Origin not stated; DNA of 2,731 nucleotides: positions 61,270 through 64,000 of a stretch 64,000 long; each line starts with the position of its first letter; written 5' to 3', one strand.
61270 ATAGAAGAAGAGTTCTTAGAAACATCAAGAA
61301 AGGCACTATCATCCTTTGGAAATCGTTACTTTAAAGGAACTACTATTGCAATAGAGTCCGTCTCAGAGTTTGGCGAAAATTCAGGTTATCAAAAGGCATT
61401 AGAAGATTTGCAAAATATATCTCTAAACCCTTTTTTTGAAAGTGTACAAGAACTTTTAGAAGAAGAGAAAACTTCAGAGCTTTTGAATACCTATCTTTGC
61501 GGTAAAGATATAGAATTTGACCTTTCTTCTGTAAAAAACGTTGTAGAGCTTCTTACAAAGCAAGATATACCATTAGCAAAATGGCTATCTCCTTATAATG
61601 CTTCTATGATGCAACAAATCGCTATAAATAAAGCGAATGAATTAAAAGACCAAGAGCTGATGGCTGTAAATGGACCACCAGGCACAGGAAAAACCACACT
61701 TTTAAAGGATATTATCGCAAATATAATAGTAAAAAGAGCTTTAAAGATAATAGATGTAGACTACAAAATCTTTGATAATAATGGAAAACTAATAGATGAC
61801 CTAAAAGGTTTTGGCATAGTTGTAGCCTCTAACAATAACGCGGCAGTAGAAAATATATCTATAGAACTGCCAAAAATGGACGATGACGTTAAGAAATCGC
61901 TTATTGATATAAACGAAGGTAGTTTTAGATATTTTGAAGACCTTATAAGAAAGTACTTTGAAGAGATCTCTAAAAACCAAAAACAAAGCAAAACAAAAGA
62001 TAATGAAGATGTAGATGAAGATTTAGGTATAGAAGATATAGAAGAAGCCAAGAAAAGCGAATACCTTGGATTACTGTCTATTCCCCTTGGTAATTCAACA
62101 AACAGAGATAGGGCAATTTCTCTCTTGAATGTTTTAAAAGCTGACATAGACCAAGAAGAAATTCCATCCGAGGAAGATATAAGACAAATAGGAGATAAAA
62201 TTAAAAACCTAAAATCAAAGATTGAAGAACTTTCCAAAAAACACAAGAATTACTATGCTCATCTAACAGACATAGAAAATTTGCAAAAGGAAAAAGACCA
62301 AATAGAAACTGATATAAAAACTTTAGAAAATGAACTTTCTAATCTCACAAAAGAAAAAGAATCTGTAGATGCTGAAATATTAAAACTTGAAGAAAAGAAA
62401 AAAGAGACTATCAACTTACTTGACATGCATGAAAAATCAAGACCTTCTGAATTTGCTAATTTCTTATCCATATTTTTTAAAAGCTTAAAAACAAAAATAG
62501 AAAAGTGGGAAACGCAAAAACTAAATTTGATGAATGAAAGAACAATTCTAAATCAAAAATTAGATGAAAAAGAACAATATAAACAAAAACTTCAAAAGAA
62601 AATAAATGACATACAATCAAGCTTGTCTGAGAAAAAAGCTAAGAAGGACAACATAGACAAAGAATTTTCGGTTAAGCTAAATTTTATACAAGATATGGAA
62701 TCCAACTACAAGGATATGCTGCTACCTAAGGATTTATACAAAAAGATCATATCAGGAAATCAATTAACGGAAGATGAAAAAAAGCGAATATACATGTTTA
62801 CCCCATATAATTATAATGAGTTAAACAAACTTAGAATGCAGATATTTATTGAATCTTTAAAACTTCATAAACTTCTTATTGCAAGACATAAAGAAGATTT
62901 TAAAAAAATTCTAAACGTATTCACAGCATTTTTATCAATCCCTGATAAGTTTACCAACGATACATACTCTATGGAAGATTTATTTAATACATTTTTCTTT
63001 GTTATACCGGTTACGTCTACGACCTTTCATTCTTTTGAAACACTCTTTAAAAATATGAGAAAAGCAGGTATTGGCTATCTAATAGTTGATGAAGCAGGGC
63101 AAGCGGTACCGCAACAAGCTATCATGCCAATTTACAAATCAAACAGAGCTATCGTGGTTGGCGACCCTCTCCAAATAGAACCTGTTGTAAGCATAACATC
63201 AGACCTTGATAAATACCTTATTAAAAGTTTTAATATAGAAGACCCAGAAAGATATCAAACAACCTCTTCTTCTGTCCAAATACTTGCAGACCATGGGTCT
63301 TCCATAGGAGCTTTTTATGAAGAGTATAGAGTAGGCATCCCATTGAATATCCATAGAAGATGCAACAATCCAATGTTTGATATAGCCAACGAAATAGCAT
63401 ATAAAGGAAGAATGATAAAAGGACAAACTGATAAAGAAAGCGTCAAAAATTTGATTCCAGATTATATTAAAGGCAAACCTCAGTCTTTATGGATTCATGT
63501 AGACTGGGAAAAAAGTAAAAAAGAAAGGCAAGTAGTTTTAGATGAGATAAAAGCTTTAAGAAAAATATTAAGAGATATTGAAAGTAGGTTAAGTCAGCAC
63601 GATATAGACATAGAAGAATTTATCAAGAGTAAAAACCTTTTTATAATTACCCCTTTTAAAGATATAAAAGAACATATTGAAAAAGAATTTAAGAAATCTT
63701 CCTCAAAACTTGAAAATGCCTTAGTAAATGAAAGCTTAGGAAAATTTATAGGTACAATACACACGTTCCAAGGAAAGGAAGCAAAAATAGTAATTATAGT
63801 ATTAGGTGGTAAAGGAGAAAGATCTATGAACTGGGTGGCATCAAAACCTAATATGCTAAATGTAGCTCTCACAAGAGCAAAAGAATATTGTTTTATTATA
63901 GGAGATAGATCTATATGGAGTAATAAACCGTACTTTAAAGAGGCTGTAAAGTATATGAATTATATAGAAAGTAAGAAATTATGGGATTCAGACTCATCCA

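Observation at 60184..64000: Giant Upf1-like SF1 helicase, missing from the ORF track, with an unassignable ~480-aa N-terminal region and a ~390-aa coiled-coil insertion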

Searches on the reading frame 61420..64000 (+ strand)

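Call 42: search_solved_structures(query=window:61420-64000:+, max_evalue=0.001, show_alignments=1)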
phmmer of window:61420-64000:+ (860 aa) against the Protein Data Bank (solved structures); distinct sequences matched with E-value up to 0.001: 17.
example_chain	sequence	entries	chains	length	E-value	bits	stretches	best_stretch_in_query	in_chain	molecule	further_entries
8rd3_A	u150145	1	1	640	5.1e-11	44.7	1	637-832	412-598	ATP-dependent helicase NAM7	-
2xzl_A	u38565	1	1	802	1.1e-10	43.6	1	637-832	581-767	ATP-DEPENDENT HELICASE NAM7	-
5mzn_A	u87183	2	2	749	1.3e-10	43.4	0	739-834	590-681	Helicase SEN1,Helicase SEN1 | Helicase SEN1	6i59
9qdq_A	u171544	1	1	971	2.3e-10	42.5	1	637-832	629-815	ATP-dependent helicase NAM7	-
4b3g_A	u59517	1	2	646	2.6e-09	39.1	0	75-111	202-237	DNA-BINDING PROTEIN SMUBP-2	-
4b3f_X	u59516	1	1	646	2.6e-09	39.1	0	75-111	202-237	DNA-BINDING PROTEIN SMUBP-2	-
8ftm_A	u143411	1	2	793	5.9e-08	34.6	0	536-592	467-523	5'-3' RNA helicase-like protein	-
9qwn_A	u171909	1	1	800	8.2e-08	34.1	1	736-849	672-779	Isoform 2 of Regulator of nonsense transcripts 1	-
6ej5_A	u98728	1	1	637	1.1e-07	33.7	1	736-849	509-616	Regulator of nonsense transcripts 1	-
2wjv_A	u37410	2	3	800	1.2e-07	33.6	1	736-849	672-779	REGULATOR OF NONSENSE TRANSCRIPTS 1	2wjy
2xzo_A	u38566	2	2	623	1.6e-07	33.1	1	736-849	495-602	REGULATOR OF NONSENSE TRANSCRIPTS 1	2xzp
2gjk_A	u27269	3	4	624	1.7e-07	33.1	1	736-849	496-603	Regulator of nonsense transcripts 1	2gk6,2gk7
8fth_A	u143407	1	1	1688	8.7e-07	30.7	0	536-592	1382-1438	5'-3' RNA helicase-like protein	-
8ftk_A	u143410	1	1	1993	1.5e-06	30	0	536-592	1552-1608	5'-3' RNA helicase-like protein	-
5eaw_A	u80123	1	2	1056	0.00061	21.3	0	519-590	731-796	DNA replication ATP-dependent helicase/nuclease DNA2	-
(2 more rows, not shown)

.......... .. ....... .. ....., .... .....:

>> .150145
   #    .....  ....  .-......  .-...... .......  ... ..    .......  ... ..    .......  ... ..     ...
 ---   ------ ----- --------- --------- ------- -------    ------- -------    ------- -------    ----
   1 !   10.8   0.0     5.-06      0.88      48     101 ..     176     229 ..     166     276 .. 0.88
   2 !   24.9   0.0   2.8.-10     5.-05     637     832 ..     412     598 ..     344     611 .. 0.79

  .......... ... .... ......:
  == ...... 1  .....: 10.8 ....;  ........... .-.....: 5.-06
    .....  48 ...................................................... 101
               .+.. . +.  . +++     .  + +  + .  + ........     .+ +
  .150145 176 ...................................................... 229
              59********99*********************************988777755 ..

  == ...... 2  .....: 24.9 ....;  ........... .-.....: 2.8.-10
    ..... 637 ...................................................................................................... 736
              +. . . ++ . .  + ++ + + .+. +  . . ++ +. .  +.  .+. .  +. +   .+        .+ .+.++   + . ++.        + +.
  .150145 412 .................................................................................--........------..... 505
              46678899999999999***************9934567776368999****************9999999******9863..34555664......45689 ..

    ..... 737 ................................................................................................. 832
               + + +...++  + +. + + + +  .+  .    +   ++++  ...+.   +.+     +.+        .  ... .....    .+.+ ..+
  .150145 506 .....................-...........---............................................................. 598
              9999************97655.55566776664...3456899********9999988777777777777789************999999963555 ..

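Call 63: predict_structure(alignment_id=A3)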
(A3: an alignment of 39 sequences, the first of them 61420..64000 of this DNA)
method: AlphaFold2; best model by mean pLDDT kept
length: 860 residues; sequences in the alignment: 39
mean_pLDDT: 88.2   pTM: 0.85
mean pLDDT of the five models: 88.2, 88.0, 86.9, 86.7, 86.3
residues with pLDDT >= 90: 520; 70-90: 280; 50-70: 47; < 50: 13
segments of 3 or more residues with pLDDT < 50: 193-200, 858-860
pLDDT, mean of each block of 10 residues (from residue 1): 61 70 90 93 94 92 95 94 91 94 97 94 90 90 80 88 91 81 65 45 63 84 86 87 87 97 98 97 94 96 95 94 92 84 70 75 86 90 94 95 96 97 97 95 92 93 94 98 95 91 89 86 92 90 87 94 88 95 74 70 74 79 94 88 92 92 89 90 83 94 93 95 94 90 94 94 93 84 83 92 87 89 96 93 93 64
secondary structure, 60 per line:
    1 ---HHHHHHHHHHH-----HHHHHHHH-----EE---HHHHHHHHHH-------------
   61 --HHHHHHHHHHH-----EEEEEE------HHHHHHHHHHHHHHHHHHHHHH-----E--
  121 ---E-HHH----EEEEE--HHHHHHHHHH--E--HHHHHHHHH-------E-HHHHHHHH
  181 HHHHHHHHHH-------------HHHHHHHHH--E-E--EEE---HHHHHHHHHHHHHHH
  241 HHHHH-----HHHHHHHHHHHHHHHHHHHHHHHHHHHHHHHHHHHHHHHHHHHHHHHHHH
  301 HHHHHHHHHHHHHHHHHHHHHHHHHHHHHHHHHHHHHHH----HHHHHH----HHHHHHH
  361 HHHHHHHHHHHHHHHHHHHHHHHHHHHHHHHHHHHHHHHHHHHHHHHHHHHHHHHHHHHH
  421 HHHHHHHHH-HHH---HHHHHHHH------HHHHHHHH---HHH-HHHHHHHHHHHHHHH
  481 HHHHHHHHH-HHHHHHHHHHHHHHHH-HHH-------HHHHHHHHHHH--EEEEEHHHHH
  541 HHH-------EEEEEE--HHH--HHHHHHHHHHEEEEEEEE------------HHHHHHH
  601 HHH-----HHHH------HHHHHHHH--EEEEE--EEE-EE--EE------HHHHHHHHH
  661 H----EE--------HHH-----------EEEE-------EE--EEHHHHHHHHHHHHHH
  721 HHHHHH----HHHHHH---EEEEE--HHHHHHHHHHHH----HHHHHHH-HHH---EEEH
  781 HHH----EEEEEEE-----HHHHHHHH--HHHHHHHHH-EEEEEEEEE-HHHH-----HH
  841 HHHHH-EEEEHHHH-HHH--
elements in order (helices of 4 or more, strands of 3 or more residues): H4-14 H20-27 H38-47 H63-73 E79-84 H91-112 E133-137 H140-149 H155-163 H173-190 H204-212 E220-222 H226-245 H251-339 H344-349 H354-429 H437-444 H451-458 H466-489 H491-506 H518-528 E531-535 H536-543 E551-556 H564-573 E574-581 H594-603 H609-612 H619-626 E629-633 E636-638 H652-661 E690-693 H707-726 H731-736 E740-744 H747-758 H763-769 E777-779 H780-783 E788-794 H800-807 H810-818 E820-828 H830-833 H839-845 E847-850 H851-854

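Call 66: fold_search(model_id=the predicted structure, library=pdb)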
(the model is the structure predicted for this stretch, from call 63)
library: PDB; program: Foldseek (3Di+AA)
matches with E <= 10: 865; with E <= 0.001: 68
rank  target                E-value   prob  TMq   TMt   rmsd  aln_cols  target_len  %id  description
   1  8ftm_B                8.4e-14  1.00  0.37  0.43  29.7       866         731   14  Setx-ssRNA-ADP-SO4 complex (released 2023-10-25)
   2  8ftm_A                1.9e-13  1.00  0.38  0.45  28.9       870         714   13  Setx-ssRNA-ADP-SO4 complex (released 2023-10-25)
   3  5ean_A                2.3e-12  1.00  0.29  0.24   5.2       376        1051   18  Crystal structure of Dna2 in complex with a 5' overhang DNA (released 2015-11-18)
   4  8rd3_A                4.7e-12  1.00  0.28  0.37   6.7       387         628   18  Crystal structure of Saccharomyces cerevisiae Nmd4 protein bound to Upf1 helicase domain (released 2024-08-14)
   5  2xzl_A                1.9e-11  1.00  0.28  0.32   6.2       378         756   18  Upf1-RNA complex (released 2011-03-30)
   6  2wjv_A                2.3e-11  1.00  0.30  0.34   6.1       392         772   17  Crystal structure of the complex between human nonsense mediated decay factors UPF1 and UPF2 (released 2009-07-07)
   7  4b3g_B                3.6e-11  1.00  0.28  0.38   6.9       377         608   16  crystal structure of Ighmbp2 helicase in complex with RNA (released 2012-09-26)
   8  8ro0_Q                4.4e-11  1.00  0.35  0.23  30.5       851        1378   13  Structure of the C. elegans Intron Lariat Spliceosome primed for disassembly (ILS') (released 2024-08-07)
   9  2wjv_B                4.6e-11  1.00  0.30  0.33   6.1       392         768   16  Crystal structure of the complex between human nonsense mediated decay factors UPF1 and UPF2 (released 2009-07-07)
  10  8ram_O                5.3e-11  1.00  0.30  0.37   4.9       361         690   20  Structure of Sen1 bound RNA Polymerase II pre-termination complex (released 2024-10-30)
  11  9qdq_A                5.3e-11  1.00  0.28  0.30   6.1       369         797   17  Cryo-EM structure of Upf1-Nmd4-Ebs1 in complex with RNA (released 2025-10-22)
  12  2xzo_A                6.6e-11  1.00  0.28  0.38   5.8       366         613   18  Upf1 helicase - RNA complex (released 2011-03-30)
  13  2gk6_A                8.7e-11  1.00  0.29  0.40   6.8       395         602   18  Structural and Functional insights into the human Upf1 helicase core (released 2007-01-09)
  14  9l5s_Y                8.7e-11  1.00  0.32  0.22  27.8       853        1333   11  Cryo-EM structure of the thermophile spliceosome (state B*Q1) (released 2025-03-12)
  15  4b3g_A                9.2e-11  1.00  0.28  0.38   6.1       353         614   15  crystal structure of Ighmbp2 helicase in complex with RNA (released 2012-09-26)
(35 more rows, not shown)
